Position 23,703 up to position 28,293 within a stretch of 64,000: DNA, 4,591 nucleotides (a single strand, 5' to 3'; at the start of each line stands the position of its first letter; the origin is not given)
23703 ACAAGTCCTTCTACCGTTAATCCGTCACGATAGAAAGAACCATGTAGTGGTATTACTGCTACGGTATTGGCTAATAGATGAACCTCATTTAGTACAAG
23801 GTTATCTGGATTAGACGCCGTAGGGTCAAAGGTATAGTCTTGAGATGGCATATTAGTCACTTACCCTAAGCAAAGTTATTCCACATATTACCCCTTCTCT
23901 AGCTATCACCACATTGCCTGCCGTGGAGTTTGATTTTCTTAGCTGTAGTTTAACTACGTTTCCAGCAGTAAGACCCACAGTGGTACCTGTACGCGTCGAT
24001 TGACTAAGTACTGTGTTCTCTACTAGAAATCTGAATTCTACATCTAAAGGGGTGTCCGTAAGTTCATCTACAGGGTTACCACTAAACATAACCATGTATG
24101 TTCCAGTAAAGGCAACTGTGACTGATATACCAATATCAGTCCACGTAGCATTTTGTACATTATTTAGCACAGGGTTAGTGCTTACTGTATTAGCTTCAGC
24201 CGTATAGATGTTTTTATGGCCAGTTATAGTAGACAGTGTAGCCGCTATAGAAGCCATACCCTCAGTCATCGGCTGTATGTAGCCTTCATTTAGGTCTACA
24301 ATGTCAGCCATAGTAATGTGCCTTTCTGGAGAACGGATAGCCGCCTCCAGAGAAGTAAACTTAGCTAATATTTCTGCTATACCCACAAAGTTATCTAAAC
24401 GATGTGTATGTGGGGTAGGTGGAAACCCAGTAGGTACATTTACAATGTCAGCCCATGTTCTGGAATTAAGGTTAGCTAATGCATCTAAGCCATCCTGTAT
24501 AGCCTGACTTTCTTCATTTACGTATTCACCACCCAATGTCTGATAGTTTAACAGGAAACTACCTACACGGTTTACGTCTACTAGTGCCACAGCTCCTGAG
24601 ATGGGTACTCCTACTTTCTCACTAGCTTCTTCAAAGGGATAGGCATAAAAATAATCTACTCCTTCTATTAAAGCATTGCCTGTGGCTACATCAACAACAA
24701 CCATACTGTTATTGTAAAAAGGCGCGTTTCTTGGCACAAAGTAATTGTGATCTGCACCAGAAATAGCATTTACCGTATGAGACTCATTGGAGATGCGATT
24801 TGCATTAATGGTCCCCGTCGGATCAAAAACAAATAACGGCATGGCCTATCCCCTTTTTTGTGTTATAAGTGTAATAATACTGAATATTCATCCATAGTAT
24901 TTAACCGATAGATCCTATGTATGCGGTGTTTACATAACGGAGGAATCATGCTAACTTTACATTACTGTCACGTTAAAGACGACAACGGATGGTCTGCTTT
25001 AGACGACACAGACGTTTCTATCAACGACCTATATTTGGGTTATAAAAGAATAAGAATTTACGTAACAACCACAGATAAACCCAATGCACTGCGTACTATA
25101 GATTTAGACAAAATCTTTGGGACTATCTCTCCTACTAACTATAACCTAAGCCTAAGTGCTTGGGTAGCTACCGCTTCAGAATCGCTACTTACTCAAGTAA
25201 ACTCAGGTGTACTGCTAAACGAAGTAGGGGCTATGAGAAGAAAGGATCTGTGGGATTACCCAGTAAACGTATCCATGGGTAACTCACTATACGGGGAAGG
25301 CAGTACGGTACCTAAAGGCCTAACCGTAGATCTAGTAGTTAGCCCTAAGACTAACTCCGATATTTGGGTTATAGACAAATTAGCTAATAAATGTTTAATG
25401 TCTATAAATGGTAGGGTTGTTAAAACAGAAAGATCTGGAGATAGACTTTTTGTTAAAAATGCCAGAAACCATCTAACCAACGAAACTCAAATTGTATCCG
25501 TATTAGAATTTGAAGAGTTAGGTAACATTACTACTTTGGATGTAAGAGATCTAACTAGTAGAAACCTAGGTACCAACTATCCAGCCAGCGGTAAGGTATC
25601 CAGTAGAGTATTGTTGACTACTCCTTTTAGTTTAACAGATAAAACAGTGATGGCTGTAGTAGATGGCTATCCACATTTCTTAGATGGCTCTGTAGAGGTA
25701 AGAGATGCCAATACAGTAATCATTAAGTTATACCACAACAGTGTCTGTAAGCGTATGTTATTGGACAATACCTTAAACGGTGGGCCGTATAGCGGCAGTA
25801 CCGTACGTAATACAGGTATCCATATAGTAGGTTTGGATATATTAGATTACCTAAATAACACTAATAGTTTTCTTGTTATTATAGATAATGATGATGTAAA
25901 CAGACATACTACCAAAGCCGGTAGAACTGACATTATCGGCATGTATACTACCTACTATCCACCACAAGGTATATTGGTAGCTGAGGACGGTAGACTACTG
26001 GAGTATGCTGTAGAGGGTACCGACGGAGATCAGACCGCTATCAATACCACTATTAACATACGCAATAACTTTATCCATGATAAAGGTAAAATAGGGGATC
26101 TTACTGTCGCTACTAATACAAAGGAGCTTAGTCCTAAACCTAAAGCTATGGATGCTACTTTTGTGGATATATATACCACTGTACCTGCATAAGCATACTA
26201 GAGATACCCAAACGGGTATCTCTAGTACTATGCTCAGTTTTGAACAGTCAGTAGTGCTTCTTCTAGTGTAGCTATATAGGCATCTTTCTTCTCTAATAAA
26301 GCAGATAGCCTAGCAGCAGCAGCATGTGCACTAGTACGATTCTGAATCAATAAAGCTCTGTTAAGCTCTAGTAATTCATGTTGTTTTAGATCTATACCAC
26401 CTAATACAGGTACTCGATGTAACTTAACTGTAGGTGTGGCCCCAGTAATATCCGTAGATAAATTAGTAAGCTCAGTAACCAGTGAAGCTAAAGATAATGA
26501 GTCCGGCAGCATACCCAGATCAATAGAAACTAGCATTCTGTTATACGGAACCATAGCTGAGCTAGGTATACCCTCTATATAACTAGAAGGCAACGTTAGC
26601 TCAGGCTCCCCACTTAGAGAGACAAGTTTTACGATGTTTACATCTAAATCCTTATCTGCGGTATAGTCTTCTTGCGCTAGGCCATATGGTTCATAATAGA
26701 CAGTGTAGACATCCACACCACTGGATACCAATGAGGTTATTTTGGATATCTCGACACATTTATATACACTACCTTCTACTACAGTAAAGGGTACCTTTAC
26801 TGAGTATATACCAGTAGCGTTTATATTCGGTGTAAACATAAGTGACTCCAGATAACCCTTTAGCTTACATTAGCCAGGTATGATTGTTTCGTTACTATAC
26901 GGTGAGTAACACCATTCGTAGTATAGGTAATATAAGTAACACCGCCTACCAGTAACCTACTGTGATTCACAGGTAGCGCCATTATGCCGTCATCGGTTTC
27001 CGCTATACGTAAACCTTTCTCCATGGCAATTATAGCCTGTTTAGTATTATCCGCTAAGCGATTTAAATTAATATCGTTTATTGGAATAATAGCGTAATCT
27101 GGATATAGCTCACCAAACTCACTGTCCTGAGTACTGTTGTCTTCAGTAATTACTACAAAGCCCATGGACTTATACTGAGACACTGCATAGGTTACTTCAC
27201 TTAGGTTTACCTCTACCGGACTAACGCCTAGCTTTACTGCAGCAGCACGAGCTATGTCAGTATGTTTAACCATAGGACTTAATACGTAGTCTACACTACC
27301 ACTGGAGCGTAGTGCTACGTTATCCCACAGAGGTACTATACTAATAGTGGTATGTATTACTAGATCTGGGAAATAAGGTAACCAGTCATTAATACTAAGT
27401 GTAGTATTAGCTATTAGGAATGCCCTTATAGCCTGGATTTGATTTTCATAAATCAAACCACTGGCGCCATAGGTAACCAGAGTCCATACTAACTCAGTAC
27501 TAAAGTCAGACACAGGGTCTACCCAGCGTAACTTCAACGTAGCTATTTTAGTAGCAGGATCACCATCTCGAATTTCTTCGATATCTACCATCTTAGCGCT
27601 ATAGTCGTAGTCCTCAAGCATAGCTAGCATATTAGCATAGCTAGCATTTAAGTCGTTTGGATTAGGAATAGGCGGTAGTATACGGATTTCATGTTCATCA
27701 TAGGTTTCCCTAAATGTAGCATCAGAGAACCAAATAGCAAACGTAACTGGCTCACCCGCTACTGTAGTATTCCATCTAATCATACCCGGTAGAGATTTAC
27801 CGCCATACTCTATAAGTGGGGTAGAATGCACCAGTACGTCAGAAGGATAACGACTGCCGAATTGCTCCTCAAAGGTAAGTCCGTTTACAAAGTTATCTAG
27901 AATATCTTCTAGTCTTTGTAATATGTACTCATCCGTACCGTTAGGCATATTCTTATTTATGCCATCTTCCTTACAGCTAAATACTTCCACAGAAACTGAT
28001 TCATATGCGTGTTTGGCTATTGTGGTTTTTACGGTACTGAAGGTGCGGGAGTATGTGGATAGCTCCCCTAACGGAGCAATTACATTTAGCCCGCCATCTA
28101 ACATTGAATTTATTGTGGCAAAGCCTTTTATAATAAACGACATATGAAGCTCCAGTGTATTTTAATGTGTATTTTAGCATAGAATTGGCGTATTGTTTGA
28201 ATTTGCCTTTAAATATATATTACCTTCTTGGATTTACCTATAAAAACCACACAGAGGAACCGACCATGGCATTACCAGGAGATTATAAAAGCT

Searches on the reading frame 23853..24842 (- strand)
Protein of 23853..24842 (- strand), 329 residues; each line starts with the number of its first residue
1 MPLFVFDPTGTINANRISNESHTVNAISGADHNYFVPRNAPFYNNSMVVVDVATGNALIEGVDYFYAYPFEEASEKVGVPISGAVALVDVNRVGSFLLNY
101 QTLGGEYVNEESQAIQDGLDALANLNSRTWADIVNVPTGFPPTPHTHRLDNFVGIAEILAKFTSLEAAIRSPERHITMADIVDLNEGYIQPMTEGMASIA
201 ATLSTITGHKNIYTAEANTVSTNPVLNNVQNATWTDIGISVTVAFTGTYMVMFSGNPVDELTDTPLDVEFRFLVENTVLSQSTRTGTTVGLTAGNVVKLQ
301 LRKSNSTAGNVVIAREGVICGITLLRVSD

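Call 19: search_protein_families(library=phrogs, proteins=[window:23853-24842:-], max_evalue=0.00001)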
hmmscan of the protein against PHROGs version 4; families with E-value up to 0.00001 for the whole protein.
window:23853-24842:- (329 aa): 8 families
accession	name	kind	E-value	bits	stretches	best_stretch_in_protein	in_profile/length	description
phrog_2163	-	head and packaging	6.5e-44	152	1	5-232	13-236/574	virion structural protein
phrog_13857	-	tail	2.8e-30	106.5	1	3-186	8-191/743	tail protein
phrog_7557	-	head and packaging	9.2e-21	74.3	1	4-173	3-166/1221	virion structural protein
phrog_23008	-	tail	4.8e-16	59.2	1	6-171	8-172/812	tail fiber protein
phrog_28376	-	unknown function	3.1e-14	53.3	1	4-161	8-167/690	-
phrog_7449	-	unknown function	8.6e-13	47.9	1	31-112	21-99/1714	-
phrog_8078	-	head and packaging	1.1e-09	37.8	1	4-145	4-142/1392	virion structural protein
phrog_25756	-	tail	9.1e-06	24.8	1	5-151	10-152/1080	minor tail protein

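Call 108: search_protein_families(library=pfam, proteins=[window:23853-24842:-], max_evalue=0.01)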
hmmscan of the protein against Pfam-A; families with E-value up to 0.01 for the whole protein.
window:23853-24842:- (329 aa): 0 families

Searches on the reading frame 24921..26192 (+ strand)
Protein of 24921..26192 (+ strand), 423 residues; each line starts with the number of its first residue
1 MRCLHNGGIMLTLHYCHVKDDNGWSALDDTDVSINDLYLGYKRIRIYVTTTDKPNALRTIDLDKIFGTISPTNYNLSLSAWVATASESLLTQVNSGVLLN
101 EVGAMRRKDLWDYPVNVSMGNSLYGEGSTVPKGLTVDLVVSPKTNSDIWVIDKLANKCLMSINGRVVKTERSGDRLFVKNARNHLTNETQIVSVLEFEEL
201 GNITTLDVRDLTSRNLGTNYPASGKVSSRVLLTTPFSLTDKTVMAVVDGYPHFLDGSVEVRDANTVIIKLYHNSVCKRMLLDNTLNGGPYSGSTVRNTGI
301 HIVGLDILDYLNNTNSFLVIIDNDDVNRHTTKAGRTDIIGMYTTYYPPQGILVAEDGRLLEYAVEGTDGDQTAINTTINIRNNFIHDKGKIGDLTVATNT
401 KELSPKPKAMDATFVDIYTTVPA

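Call 19: search_protein_families(library=phrogs, proteins=[window:24921-26192:+], max_evalue=0.00001)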
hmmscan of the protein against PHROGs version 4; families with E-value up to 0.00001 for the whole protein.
window:24921-26192:+ (423 aa): 1 family
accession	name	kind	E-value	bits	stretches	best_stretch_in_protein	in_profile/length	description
phrog_3337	-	unknown function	4.5e-34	119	2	18-281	12-264/411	-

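Call 108: search_protein_families(library=pfam, proteins=[window:24921-26192:+], max_evalue=0.01)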
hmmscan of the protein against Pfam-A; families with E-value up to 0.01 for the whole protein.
window:24921-26192:+ (423 aa): 0 families

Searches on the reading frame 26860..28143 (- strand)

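Call 19: search_protein_families(library=phrogs, proteins=[window:26860-28143:-], max_evalue=0.00001)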
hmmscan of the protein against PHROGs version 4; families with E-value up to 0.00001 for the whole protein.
window:26860-28143:- (427 aa): 1 family
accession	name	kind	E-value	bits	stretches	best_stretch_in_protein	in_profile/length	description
phrog_3293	-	head and packaging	3.2e-68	231.5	1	5-424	4-433/436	virion structural protein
